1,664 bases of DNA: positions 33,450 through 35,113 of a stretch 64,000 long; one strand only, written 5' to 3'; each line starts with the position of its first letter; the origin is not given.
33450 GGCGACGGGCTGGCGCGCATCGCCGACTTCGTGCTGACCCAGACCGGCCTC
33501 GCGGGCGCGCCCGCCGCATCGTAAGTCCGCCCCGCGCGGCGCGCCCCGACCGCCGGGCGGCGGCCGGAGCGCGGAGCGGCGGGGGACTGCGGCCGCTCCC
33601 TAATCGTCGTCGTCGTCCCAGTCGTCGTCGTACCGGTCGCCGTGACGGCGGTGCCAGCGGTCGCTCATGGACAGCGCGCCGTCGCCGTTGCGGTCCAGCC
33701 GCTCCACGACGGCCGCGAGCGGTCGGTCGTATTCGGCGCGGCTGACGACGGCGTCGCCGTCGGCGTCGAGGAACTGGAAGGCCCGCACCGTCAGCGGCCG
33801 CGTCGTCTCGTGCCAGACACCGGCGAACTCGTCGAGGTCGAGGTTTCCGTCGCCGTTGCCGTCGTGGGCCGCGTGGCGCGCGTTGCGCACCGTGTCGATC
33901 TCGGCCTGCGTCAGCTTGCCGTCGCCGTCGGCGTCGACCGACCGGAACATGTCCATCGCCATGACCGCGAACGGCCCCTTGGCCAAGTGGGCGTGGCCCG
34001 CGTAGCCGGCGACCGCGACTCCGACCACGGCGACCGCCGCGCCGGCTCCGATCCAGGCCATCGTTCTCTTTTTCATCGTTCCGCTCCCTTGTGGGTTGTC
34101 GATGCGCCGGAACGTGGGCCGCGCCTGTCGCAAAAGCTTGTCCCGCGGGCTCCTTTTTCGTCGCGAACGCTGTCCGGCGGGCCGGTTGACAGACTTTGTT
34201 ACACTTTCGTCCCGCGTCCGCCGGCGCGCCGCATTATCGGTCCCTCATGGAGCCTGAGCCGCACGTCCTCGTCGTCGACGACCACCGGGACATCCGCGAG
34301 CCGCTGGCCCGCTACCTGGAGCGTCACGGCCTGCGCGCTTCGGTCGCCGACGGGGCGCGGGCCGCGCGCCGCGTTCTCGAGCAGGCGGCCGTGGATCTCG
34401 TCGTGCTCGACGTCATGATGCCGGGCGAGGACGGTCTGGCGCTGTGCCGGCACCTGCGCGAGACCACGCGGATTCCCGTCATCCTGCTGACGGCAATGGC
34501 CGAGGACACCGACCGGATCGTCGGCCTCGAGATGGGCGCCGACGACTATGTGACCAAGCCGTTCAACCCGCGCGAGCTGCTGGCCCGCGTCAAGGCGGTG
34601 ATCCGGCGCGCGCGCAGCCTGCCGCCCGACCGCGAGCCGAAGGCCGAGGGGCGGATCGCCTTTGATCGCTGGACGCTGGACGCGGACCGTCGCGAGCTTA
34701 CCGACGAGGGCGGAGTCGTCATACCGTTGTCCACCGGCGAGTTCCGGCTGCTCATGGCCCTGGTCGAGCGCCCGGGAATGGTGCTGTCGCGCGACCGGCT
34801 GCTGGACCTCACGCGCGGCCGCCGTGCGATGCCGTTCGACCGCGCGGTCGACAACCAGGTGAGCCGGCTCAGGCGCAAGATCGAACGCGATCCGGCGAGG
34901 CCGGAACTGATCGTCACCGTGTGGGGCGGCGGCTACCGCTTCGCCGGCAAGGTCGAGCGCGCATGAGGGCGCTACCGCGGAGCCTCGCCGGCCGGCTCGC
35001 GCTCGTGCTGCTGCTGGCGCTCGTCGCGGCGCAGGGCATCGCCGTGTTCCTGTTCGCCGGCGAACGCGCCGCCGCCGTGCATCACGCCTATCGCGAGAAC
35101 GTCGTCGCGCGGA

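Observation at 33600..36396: Candidate Ca2+/metal-sensing module: a secreted 4xEF-hand protein divergent from an OmpR/HK pair whose periplasmic sensor carries a His/Asp tract encoded by a triplet repeat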

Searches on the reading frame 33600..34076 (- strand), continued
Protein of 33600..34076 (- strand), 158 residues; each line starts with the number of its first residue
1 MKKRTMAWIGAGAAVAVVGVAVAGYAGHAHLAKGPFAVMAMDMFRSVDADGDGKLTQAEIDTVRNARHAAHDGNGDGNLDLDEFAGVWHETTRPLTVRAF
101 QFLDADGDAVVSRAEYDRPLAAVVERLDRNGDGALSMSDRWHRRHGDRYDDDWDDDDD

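Call 68: fold_search(model_id=the predicted structure, library=pdb)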
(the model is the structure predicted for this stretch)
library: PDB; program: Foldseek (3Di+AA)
matches with E <= 10: 52; with E <= 0.001: 0
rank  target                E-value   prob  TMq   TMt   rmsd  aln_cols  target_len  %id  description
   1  6u39_M                4.6e-02  0.87  0.23  0.26   7.7        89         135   27  2.4 Angstrom crystal structure of the D129G Ca-CaM:CaV1.2 IQ domain complex (released 2020-02-19)
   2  6u39_G                5.2e-02  0.66  0.17  0.20  14.3       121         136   22  2.4 Angstrom crystal structure of the D129G Ca-CaM:CaV1.2 IQ domain complex (released 2020-02-19)
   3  6u39_Q                8.8e-02  0.57  0.17  0.19  14.3       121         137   24  2.4 Angstrom crystal structure of the D129G Ca-CaM:CaV1.2 IQ domain complex (released 2020-02-19)
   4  1k9u_A                1.4e-01  0.75  0.18  0.31   7.6        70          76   26  Crystal Structure of the Calcium-Binding Pollen Allergen Phl p 7 (Polcalcin) at 1.75 Angstroem (released 2003-04-30)
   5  8fns                  1.6e-01  0.93  0.25  0.37  14.2        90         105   24  X-ray crystal structure of Methylorubrum extorquens AM1 lanmodulin (LanM) with neodymium (III) bound at pH 7 (released 2023-06-07)
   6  2lmt_MODEL_1_A        1.6e-01  0.33  0.18  0.19  12.8       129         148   24  NMR structure of Androcam (released 2012-08-22)
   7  6u39_S                1.8e-01  0.41  0.17  0.19  14.1       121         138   22  2.4 Angstrom crystal structure of the D129G Ca-CaM:CaV1.2 IQ domain complex (released 2020-02-19)
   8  6u39_E                1.9e-01  0.80  0.25  0.28   7.8        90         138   23  2.4 Angstrom crystal structure of the D129G Ca-CaM:CaV1.2 IQ domain complex (released 2020-02-19)
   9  2opo_C                2.4e-01  0.63  0.21  0.33   8.4        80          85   22  Crystal structure of the calcium-binding pollen allergen Che a 3 (released 2007-02-06)
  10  2be6_C                2.7e-01  0.57  0.19  0.21  14.1        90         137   24  2.0 A crystal structure of the CaV1.2 IQ domain-Ca/CaM complex (released 2005-11-15)
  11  2k0j                  2.7e-01  0.51  0.19  0.20  13.5       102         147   25  Solution structure of CaM complexed to DRP1p (released 2009-03-10)
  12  9qws_E                3.3e-01  0.38  0.20  0.23  13.3       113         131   23  Cryo-EM structure of the human UBR4/KCMF1/CALM1 complex (C-term dimer interface focused refinement) (released 2025-09-03)
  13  1y1x_A                3.9e-01  0.28  0.17  0.15  17.1       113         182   17  Structural analysis of a homolog of programmed cell death 6 protein from Leishmania major Friedlin (released 2004-12-07)
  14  3k21                  4.6e-01  0.33  0.22  0.20  12.6       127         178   20  Crystal Structure of carboxy-terminus of PFC0420w. (released 2010-01-26)
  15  2opo_A                5.2e-01  0.41  0.19  0.33   9.1        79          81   24  Crystal structure of the calcium-binding pollen allergen Che a 3 (released 2007-02-06)
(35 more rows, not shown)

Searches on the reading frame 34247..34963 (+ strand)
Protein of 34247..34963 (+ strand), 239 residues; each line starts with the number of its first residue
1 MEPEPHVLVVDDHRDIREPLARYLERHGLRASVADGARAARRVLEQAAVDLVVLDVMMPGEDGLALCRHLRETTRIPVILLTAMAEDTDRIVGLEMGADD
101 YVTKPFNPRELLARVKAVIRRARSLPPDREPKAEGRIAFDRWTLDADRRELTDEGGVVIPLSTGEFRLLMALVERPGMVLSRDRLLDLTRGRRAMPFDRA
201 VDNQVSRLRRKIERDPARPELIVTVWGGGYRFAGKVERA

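Call 3: search_protein_families(library=pfam, proteins=[window:34247-34963:+], max_evalue=0.01)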
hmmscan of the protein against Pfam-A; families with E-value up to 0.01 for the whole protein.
seq(239 aa): 3 families
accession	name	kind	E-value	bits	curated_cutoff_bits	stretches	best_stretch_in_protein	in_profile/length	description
PF00072.30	Response_reg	-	6.8e-31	107.2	30.2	1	7-116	1-111/111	Response regulator receiver domain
PF00486.34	Trans_reg_C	-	5.4e-22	78.1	26.2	1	159-232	4-77/77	Transcriptional regulatory protein, C terminal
PF21695.3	GlnR_1st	-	0.0046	17.3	27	1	33-116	26-108/111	Transcription regulator GlnR, N-terminal domain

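Call 7: search_protein_families(library=ncbifam, proteins=[window:34247-34963:+], max_evalue=0.001)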
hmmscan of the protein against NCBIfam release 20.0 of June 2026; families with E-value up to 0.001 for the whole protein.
seq(239 aa): 100 families (the best 25 are shown)
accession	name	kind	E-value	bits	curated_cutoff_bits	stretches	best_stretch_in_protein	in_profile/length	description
NF007005.1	PRK09468.1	equivalog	4.1e-77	258.8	331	1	5-233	4-232/237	osmolarity response regulator transcription factor OmpR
NF008034.0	PRK10766.1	equivalog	5.4e-61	206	275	1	6-236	4-230/231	two-component system response regulator TorR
NF045944.1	ResRegRpaBCyano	equivalog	2.5e-59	200.4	330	1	8-232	1-227/229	response regulator transcription factor RpaB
NF008378.0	PRK11173.1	equivalog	1.3e-57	194.9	334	1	5-237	4-237/238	two-component system response regulator ArcA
NF010430.0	PRK13856.1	equivalog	2.6e-54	184.5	344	1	6-236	3-231/241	two-component response regulator VirG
NF040689.1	MtrAB_MtrA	equivalog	3e-54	183.7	300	1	7-231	1-217/219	MtrAB system response regulator MtrA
TIGR02154.1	PhoB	equivalog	3.2e-54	183.6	296.2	1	5-232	3-225/226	phosphate regulon transcriptional regulator PhoB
NF008296.0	PRK11083.1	equivalog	3.3e-51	173.9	273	1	4-232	3-225/228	two-component system response regulator CreB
NF040534.1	resp_reg_YycF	equivalog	3.7e-51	173.6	340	1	6-231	2-226/231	response regulator YycF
NF007982.1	PRK10710.1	equivalog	1.2e-50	172.3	380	1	4-236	7-231/235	envelope stress response regulator BaeR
NF033117.2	vanR_ACDEGLN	exception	1.7e-49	168.4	350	1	7-231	1-224/226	VanR-ABDEGLN family response regulator transcription factor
NF041733.1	resp_reg_CseB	equivalog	1e-48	165.7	350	1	6-232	2-226/228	two-component system response regulator CseB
NF008199.0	PRK10955.1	equivalog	6.2e-48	163.7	341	1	7-230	4-226/232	envelope stress response regulator transcription factor CpxR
NF007977.0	PRK10701.1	equivalog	2.6e-47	161.3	330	1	7-235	4-236/241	two-component system response regulator RstA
NF053854.1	RespRegPhoBBctds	equivalog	3.2e-47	160.8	270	1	7-232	1-224/225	two-component system response regulator PhoB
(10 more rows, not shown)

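Call 84: search_solved_structures(query=window:34247-34963:+, max_evalue=1e-30)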
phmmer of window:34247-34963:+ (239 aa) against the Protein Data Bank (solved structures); distinct sequences matched with E-value up to 1e-30: 13.
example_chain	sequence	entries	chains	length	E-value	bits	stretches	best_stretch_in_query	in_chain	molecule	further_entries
2oqr_A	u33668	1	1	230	7.4e-46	159.7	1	6-234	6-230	Sensory transduction protein regX3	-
4b09_A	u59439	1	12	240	1.4e-43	152.2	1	3-233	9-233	TRANSCRIPTIONAL REGULATORY PROTEIN BAER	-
2gwr_A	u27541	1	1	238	5.1e-41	143.9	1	6-232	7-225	DNA-binding response regulator mtrA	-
4kfc_A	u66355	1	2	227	3.2e-35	124.9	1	6-232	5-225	KDP operon transcriptional regulatory protein KdpE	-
6lgq_D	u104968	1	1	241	5.7e-35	124.1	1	6-232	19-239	DNA-binding response regulator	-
4kny_A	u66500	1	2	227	6.2e-35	124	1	6-232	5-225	KDP operon transcriptional regulatory protein KdpE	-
1p2f_A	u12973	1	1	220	1.8e-33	119.2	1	7-234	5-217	Response Regulator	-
9dvt_R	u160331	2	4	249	1.3e-32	116.4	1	4-231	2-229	DNA-binding dual master transcriptional regulator RpaA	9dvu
9ji3_J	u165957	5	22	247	1.3e-32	116.4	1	3-230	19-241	DNA-binding response regulator | Possible two component system response transcriptional positive regulator PhoP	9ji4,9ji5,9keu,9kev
3r0j_A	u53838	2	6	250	1.3e-32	116.3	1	3-230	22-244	POSSIBLE TWO COMPONENT SYSTEM RESPONSE TRANSCRIPTIONAL POSITIVE REGULATOR PHOP | Response regulator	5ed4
5e3j_A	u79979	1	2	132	4e-32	114.8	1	3-122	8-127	Response regulator RstA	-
5hm6_A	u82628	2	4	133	4.1e-32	114.7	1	3-122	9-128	BfmR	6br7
6vbf_A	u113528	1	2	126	6.7e-32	114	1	3-121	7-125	Two-component regulatory system response regulator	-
